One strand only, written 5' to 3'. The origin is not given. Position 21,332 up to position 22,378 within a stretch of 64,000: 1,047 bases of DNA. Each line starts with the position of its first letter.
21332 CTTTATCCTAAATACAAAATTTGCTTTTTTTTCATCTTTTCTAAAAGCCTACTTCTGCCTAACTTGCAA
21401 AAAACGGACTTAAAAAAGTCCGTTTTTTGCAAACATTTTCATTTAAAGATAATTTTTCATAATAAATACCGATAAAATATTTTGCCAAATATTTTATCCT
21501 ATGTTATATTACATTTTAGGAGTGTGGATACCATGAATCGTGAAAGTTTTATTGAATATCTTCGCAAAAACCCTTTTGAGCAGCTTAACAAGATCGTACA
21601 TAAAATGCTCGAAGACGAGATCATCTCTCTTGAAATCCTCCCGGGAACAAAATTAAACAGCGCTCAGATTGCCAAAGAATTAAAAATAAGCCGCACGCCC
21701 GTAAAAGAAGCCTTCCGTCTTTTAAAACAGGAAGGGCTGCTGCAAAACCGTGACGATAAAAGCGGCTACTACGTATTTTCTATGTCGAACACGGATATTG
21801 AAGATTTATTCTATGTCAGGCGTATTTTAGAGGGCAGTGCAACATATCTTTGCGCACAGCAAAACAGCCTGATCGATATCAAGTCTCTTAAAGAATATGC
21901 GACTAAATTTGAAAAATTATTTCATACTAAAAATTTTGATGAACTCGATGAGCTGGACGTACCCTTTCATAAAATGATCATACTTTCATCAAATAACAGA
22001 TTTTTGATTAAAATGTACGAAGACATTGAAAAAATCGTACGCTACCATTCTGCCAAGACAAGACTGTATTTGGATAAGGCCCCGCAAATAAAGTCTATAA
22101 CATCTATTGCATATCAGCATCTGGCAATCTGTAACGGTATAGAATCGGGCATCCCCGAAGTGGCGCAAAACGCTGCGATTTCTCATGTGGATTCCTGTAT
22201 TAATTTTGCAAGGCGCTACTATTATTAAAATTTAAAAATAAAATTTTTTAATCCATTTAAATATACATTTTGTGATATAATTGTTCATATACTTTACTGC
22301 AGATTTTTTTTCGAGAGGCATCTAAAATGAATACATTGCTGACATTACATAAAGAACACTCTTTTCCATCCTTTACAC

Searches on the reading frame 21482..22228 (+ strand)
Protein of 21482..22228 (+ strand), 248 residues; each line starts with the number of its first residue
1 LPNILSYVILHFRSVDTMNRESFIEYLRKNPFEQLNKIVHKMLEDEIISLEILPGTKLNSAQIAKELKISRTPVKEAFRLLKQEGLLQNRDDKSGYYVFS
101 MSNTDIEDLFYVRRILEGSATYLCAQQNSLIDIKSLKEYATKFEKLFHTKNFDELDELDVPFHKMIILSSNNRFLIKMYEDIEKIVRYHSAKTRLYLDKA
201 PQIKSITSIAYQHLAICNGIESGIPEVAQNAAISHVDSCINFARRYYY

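Call 87: search_protein_families(library=pfam, proteins=[window:21482-22228:+], max_evalue=0.00001)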
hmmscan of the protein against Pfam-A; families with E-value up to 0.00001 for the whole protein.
window:21482-22228:+ (248 aa): 2 families
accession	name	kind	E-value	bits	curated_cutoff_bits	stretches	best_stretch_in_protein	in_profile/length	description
PF07729.17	FCD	-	1.5e-14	54.9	24.3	1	108-237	1-124/125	FCD domain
PF00392.27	GntR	-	9.9e-12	44.8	27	1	39-95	5-61/64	Bacterial regulatory proteins, gntR family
